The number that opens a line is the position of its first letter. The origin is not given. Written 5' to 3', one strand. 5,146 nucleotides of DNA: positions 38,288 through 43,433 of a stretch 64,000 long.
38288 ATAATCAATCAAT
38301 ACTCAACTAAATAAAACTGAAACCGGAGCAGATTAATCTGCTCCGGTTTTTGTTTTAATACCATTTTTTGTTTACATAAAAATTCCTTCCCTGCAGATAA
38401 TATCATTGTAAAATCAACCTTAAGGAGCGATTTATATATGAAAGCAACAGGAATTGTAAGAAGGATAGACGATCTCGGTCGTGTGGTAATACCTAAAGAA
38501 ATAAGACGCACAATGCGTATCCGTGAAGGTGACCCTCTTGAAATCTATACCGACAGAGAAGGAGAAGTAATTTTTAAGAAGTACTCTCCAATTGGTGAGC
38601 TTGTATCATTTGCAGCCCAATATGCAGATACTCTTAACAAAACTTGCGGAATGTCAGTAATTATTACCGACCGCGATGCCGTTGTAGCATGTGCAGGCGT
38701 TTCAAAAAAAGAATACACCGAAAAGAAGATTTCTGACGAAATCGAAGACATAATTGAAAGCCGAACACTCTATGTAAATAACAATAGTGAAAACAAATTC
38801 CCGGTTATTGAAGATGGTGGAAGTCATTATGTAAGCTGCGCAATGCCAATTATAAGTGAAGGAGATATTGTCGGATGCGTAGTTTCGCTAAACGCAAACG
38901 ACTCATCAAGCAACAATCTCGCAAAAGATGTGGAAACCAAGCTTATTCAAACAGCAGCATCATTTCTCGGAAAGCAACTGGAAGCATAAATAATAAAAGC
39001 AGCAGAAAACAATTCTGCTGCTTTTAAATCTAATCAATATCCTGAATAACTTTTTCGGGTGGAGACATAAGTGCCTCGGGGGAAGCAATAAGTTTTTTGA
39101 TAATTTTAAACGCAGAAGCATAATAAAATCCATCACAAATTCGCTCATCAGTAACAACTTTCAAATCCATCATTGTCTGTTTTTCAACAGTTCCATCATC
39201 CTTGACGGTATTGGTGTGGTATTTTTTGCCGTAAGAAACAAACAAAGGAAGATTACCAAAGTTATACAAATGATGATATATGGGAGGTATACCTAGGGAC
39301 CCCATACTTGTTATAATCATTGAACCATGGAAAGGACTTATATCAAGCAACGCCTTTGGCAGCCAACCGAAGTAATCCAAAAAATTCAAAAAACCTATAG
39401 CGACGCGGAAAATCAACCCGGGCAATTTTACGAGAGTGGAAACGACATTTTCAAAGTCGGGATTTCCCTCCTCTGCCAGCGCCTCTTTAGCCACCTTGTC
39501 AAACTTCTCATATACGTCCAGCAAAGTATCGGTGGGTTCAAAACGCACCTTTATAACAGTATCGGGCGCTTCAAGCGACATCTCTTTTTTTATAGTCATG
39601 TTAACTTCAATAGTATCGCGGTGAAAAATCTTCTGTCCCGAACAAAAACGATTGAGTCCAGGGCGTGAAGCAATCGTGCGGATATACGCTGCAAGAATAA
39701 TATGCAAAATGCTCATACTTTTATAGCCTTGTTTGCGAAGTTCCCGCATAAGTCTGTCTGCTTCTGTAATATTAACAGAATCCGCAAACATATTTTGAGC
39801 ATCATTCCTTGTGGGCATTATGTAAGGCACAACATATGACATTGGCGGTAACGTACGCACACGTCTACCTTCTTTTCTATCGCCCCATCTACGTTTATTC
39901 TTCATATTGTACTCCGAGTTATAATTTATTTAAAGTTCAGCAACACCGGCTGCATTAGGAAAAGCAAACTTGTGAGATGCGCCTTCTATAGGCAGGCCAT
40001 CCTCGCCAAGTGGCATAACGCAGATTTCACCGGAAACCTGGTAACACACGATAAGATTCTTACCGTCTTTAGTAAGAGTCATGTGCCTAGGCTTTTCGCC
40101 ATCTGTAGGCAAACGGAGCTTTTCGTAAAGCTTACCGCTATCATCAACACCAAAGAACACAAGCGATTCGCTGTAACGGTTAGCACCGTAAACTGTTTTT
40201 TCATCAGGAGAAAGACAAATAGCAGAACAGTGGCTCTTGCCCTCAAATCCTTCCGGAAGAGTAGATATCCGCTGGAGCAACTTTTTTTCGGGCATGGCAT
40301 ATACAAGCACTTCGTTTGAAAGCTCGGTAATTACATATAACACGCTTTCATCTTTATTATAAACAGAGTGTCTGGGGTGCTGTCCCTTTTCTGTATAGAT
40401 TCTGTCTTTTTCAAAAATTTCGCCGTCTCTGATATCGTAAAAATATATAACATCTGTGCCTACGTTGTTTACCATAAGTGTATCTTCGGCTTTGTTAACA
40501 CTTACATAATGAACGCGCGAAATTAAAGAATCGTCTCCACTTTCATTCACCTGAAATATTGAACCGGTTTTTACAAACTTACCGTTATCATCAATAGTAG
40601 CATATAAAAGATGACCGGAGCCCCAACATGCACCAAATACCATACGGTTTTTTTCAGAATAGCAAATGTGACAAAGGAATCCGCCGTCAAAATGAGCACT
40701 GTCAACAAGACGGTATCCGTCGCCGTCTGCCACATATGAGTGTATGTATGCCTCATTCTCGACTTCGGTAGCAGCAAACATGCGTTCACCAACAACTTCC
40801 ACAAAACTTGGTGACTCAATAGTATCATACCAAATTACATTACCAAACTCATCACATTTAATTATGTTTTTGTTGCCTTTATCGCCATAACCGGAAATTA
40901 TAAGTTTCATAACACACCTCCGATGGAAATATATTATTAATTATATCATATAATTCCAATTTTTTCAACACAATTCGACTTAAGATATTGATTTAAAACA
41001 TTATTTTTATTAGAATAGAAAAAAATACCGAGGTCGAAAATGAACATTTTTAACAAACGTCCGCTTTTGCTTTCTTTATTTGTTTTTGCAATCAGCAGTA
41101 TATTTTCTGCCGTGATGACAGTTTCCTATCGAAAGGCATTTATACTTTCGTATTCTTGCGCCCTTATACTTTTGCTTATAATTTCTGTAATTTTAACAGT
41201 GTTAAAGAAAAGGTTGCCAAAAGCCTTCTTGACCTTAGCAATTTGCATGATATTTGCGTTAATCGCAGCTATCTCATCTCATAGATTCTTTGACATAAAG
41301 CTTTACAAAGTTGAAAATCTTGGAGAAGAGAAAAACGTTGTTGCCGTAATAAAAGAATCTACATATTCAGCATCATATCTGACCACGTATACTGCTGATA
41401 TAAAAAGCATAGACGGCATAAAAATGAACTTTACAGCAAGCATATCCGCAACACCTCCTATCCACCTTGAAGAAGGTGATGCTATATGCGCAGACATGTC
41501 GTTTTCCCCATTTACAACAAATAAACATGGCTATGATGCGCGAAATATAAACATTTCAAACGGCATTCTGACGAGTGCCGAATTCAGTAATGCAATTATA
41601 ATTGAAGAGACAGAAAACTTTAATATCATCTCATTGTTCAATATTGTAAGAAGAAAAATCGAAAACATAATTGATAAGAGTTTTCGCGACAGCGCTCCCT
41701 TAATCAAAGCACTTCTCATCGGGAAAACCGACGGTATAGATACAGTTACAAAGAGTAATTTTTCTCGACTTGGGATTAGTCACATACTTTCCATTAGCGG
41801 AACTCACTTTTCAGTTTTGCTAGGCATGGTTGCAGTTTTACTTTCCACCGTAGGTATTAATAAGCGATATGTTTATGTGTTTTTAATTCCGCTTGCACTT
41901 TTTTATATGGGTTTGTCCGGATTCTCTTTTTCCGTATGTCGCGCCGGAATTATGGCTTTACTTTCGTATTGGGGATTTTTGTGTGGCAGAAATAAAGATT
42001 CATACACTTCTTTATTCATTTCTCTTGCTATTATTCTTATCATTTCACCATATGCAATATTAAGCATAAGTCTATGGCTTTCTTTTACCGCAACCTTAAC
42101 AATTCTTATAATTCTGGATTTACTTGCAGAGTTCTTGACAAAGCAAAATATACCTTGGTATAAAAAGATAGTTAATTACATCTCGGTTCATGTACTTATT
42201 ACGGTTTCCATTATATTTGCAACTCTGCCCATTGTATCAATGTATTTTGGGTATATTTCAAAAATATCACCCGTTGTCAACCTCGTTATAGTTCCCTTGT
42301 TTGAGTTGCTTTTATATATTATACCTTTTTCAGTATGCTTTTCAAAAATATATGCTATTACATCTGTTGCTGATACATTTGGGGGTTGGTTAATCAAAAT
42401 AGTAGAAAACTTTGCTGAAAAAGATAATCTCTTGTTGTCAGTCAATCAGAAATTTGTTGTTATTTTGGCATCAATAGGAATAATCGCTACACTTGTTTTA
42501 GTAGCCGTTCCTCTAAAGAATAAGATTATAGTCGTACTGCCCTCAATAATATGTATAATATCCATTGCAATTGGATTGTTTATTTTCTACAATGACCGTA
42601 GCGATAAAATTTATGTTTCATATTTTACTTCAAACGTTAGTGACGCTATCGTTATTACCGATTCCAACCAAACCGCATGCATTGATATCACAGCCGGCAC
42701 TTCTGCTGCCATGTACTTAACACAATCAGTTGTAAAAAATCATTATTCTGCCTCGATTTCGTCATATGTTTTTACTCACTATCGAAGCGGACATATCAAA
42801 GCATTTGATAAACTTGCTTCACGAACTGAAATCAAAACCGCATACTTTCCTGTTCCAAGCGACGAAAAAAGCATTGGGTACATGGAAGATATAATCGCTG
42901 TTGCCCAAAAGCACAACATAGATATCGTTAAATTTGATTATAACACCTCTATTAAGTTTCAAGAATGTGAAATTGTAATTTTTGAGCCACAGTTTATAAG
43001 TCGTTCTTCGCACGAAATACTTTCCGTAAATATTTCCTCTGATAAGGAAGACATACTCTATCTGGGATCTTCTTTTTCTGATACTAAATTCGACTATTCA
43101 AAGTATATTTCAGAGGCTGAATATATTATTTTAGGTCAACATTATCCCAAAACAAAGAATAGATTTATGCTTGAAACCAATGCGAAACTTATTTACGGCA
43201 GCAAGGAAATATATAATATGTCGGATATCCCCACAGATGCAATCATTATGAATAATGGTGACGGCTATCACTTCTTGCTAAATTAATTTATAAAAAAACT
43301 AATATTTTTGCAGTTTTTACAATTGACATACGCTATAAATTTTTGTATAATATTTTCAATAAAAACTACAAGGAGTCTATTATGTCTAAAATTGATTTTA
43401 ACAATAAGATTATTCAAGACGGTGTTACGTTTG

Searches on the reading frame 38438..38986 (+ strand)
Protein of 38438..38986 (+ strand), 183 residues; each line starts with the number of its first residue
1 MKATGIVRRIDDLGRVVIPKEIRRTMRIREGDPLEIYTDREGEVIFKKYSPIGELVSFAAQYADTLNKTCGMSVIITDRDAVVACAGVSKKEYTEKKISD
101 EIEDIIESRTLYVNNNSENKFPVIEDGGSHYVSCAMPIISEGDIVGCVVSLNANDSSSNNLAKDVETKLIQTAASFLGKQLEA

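Call 6: search_protein_families(library=pfam, proteins=[window:38438-38986:+], max_evalue=1)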
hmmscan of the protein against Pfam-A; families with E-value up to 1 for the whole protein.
window:38438-38986:+ (183 aa): 11 families
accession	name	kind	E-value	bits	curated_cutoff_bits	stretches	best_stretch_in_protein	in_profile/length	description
PF15714.11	SpoVT_C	-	1.2e-40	139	27.5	1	54-182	1-128/128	Stage V sporulation protein T C-terminal, transcription factor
PF04014.23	MazE_antitoxin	-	1.2e-10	41.7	24.7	1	7-50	1-44/48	Antidote-toxin recognition MazE, bacterial antitoxin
PF04085.20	MreC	-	0.0014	18.9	28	1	115-157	6-48/147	Rod shape-determining protein MreC, barrel core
PF16032.11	DUF4788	-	0.0014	18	27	1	50-118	44-111/229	Domain of unknown function (DUF4788)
PF09580.15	Spore_YhcN_YlaJ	-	0.0026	18.3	26.3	1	73-117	76-124/158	Sporulation lipoprotein YhcN/YlaJ (Spore_YhcN_YlaJ)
PF01590.32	GAF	-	0.014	16.4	22.4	1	62-180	9-132/133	GAF domain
PF13185.12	GAF_2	-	0.029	15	28.6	1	53-150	5-108/136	GAF domain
PF23846.1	Cache_WalK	-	0.038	14.9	27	1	82-149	26-89/92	WalK sensor protein kinase Chache domain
PF14827.12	dCache_3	-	0.057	13.4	25.7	0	123-167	112-157/239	Double sensory domain of two-component sensor kinase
PF08669.17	GCV_T_C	-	0.15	12.4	25.9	0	38-79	15-53/80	Glycine cleavage T-protein C-terminal barrel domain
PF10114.15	PocR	-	0.17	12.1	23.9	1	61-149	10-100/162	Sensory domain found in PocR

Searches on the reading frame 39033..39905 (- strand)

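Call 112: search_protein_families(library=pfam, proteins=[window:39033-39905:-], max_evalue=0.001)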
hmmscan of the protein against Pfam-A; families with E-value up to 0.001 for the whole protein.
window:39033-39905:- (291 aa): 1 family
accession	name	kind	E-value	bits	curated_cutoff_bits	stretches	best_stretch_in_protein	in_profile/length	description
PF00198.28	2-oxoacid_dh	-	4e-09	36.7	23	1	230-280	182-231/232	2-oxoacid dehydrogenases acyltransferase (catalytic domain)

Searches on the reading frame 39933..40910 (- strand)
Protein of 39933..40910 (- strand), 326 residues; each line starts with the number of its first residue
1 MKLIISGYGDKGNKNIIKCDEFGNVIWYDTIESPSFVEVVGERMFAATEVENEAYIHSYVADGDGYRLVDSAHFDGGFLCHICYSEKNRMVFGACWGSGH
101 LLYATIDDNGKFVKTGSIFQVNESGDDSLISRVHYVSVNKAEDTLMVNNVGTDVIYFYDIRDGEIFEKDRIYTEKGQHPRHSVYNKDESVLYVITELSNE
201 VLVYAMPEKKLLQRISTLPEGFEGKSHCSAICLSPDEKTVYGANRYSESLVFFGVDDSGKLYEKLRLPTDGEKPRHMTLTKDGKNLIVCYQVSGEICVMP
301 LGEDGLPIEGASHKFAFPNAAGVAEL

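Call 112: search_protein_families(library=pfam, proteins=[window:39933-40910:-], max_evalue=0.001)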
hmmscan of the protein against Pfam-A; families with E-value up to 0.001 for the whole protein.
window:39933-40910:- (326 aa): 1 family
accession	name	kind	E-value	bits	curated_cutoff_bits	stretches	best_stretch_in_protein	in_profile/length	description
PF10282.15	Lactonase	-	2.8e-54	185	21.7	1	28-302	33-321/344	Lactonase, 7-bladed beta-propeller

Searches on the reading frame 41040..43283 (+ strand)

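Call 112: search_protein_families(library=pfam, proteins=[window:41040-43283:+], max_evalue=0.001)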
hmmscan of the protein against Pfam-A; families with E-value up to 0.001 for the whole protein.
window:41040-43283:+ (748 aa): 1 family
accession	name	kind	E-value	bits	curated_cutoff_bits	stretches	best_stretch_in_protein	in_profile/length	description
PF03772.21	Competence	-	2.5e-48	165.2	23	1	225-488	1-263/270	Competence protein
